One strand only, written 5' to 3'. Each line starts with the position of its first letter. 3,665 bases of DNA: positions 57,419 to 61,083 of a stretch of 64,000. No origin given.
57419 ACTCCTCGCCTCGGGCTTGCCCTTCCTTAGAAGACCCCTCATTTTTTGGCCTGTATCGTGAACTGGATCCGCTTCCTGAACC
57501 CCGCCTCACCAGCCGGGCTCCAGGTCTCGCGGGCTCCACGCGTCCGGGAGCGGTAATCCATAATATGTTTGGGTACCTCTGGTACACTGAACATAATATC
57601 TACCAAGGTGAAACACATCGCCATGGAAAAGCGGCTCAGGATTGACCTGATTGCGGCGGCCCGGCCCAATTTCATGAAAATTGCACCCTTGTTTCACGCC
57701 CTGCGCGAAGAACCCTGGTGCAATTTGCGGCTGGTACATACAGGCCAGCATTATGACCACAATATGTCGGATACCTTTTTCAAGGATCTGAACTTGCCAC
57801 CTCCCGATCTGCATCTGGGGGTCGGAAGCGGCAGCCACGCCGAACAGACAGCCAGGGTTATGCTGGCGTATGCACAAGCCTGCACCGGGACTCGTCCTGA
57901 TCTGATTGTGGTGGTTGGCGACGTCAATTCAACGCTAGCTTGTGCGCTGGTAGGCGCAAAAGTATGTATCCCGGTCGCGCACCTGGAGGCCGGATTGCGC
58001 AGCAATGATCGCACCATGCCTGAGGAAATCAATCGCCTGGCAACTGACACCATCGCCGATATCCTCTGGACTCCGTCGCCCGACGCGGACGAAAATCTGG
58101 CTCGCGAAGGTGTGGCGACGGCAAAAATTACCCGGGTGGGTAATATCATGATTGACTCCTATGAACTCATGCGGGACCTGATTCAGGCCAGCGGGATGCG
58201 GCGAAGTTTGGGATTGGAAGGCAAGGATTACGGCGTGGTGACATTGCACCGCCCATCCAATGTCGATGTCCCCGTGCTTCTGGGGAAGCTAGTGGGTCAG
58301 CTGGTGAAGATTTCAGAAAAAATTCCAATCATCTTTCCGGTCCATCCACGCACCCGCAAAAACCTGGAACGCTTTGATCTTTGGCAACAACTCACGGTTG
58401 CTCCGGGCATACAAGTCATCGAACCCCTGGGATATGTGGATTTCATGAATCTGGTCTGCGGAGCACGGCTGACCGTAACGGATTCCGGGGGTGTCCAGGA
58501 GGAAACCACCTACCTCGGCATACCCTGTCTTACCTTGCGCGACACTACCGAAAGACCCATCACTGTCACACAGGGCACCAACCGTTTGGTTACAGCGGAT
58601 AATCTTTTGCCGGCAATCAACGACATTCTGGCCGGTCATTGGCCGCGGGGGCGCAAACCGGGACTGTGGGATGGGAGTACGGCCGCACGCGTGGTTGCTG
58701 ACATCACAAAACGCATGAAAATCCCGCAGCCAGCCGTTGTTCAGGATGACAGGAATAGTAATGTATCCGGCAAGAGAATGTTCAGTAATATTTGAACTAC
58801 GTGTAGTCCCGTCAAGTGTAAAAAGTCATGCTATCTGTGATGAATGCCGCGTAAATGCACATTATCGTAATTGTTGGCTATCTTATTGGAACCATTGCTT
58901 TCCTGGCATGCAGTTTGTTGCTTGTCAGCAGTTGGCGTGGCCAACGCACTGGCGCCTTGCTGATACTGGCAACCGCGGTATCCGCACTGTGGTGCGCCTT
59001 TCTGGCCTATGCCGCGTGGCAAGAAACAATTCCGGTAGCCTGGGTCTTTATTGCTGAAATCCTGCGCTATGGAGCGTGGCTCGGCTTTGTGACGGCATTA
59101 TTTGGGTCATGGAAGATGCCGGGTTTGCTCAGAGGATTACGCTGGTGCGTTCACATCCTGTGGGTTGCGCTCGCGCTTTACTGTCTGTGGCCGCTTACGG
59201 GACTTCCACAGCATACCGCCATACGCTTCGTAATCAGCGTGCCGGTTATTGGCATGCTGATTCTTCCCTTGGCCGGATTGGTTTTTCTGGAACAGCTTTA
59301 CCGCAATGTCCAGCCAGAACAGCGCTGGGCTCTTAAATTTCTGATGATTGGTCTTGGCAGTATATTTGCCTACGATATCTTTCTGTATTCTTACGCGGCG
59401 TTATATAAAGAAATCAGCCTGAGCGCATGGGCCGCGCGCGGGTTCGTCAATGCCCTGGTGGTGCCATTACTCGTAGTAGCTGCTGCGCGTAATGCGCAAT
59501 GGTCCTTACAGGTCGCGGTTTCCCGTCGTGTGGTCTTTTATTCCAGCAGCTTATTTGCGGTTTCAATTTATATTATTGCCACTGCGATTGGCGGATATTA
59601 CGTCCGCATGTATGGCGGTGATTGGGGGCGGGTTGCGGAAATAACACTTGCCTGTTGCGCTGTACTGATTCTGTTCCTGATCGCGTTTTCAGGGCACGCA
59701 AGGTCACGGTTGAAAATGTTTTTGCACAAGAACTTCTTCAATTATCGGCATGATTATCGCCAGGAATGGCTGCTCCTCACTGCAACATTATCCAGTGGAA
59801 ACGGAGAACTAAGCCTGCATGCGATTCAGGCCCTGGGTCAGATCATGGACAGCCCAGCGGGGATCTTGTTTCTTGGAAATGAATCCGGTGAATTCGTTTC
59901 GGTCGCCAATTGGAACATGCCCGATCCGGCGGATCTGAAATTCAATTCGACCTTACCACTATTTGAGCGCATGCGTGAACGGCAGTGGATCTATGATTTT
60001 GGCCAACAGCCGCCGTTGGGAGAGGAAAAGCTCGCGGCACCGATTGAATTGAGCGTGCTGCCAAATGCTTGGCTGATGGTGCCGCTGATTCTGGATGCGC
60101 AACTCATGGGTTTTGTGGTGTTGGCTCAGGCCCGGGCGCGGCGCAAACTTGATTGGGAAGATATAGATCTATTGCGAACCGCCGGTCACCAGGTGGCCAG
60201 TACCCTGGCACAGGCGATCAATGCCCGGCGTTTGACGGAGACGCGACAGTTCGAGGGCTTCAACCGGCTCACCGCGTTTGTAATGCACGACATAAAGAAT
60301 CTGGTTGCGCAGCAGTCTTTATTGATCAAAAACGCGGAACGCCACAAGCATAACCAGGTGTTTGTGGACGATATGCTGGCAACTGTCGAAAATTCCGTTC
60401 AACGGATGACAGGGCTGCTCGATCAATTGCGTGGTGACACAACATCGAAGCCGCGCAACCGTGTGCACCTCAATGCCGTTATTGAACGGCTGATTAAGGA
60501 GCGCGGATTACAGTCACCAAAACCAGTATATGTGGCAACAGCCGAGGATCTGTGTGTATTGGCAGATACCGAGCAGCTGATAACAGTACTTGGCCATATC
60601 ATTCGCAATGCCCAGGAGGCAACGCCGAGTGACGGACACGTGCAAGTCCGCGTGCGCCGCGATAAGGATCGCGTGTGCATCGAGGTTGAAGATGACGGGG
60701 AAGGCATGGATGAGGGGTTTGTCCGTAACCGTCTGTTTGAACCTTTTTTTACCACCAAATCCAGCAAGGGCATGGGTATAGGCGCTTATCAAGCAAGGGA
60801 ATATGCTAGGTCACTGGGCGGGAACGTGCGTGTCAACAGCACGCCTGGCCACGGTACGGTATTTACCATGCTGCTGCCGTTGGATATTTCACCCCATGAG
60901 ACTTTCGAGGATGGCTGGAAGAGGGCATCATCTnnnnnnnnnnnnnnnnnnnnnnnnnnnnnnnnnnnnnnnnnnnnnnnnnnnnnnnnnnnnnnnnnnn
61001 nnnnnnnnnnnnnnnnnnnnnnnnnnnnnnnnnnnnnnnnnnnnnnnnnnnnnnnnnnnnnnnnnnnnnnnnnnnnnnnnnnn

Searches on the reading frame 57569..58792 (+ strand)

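Call 16: search_protein_families(library=pfam, proteins=[window:57569-58792:+], max_evalue=0.001)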
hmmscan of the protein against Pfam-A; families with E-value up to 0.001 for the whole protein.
window:57569-58792:+ (408 aa): 1 family
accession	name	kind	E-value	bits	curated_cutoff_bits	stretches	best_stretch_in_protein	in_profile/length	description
PF02350.25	Epimerase_2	-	4.5e-96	322.2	30.6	1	44-378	2-345/347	UDP-N-acetylglucosamine 2-epimerase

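Call 46: search_protein_families(library=ncbifam, proteins=[window:57569-58792:+], max_evalue=1e-10)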
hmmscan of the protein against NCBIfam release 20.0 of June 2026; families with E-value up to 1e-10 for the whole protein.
window:57569-58792:+ (408 aa): 2 families
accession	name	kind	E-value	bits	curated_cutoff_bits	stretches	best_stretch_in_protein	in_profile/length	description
TIGR00236.1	wecB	equivalog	5.5e-88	295.6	210.15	1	24-345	2-322/366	non-hydrolyzing UDP-N-acetylglucosamine 2-epimerase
TIGR03568.1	NeuC_NnaA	equivalog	2.6e-19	69.3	235.9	1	24-320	2-303/365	UDP-N-acetylglucosamine 2-epimerase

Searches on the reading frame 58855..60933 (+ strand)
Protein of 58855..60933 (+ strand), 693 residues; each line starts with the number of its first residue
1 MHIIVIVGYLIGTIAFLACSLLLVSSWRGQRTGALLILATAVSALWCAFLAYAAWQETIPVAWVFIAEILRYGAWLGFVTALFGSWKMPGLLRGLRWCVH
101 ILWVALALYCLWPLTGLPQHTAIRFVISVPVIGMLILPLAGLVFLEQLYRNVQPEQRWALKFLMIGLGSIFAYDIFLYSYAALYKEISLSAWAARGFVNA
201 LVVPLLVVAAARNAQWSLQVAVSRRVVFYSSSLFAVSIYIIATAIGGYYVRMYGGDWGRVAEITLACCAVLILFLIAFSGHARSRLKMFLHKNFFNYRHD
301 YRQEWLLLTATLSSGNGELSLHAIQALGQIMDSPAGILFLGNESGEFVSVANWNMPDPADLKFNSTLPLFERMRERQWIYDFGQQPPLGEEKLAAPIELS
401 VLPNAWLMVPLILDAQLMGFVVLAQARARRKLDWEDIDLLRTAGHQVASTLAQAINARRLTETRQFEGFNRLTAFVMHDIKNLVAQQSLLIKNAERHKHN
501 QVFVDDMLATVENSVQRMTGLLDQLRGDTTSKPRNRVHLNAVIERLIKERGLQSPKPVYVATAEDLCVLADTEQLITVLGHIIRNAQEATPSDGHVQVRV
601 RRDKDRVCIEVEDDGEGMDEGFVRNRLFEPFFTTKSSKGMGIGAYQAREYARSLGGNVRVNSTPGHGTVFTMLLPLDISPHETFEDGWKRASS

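Call 16: search_protein_families(library=pfam, proteins=[window:58855-60933:+], max_evalue=0.001)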
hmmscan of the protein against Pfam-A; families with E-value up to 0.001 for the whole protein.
window:58855-60933:+ (693 aa): 4 families
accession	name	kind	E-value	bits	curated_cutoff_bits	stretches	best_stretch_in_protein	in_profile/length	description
PF02518.31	HATPase_c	-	5.7e-23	81.9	26.4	1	571-677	2-110/111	Histidine kinase-, DNA gyrase B-, and HSP90-like ATPase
PF13185.12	GAF_2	-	4.5e-08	33.8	28.6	1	318-451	6-135/136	GAF domain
PF13492.12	GAF_3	-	2.9e-05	24.9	27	1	322-452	8-128/129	GAF domain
PF01590.32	GAF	-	0.00028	21.8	22.4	0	396-451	80-133/133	GAF domain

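Call 46: search_protein_families(library=ncbifam, proteins=[window:58855-60933:+], max_evalue=1e-10)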
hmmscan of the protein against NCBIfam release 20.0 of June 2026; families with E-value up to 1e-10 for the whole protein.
window:58855-60933:+ (693 aa): 31 families (the best 25 are shown)
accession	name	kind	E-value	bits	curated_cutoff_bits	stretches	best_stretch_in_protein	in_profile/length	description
TIGR02916.1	PEP_his_kin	equivalog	4.2e-213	709.7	300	1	8-675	2-679/679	XrtA/PEP-CTERM system histidine kinase PrsK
NF008468.0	PRK11360.1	equivalog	8.9e-30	103.6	646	1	470-678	397-610/616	two-component system sensor histidine kinase AtoS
NF010411.0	PRK13837.1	equivalog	3.4e-22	78.3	647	1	403-677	377-676/828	two-component system VirA-like sensor kinase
NF007688.0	PRK10364.1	equivalog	2.5e-19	69.4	479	1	561-679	337-454/460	two-component system sensor histidine kinase ZraS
NF052574.1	HisKinEspCMyxo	equivalog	8e-19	67.3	1200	1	470-676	418-637/785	serine histidine kinase EspC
NF041735.1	hist_kin_RppB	equivalog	3.2e-17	62.5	400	1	470-675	217-438/438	two-component system sensor histidine kinase RppB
NF011874.0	PRK15347.1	equivalog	3.8e-17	61.6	852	1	579-677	518-615/921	two component system sensor kinase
TIGR02966.1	phoR_proteo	equivalog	7.1e-17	61.4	334.2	1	498-673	144-332/333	phosphate regulon sensor histidine kinase PhoR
NF046044.1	PnpS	equivalog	1.9e-16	60.1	400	1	558-675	269-390/390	two-component system histidine kinase PnpS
NF008298.1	PRK11086.1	subfamily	7.1e-16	57.7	520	1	572-677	421-526/529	DcuS/MalK family sensor histidine kinase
NF033092.0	HK_WalK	equivalog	4.4e-15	55.3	725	1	541-676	451-594/594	cell wall metabolism sensor histidine kinase WalK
NF047405.1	SensHisKinSapS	equivalog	7.1e-15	55.2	550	1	477-675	127-332/341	two-component system sensor histidine kinase SapS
NF038348.1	T2SS_HK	subfamily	1e-14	53.9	450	1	571-676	468-573/574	histidine kinase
NF008312.0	PRK11100.1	equivalog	1.4e-14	53.8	356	1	507-676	293-474/477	two-component system sensor histidine kinase CreC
NF010076.0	PRK13557.1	subfamily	2.1e-14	52.8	631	1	460-677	154-395/540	histidine kinase famiy protein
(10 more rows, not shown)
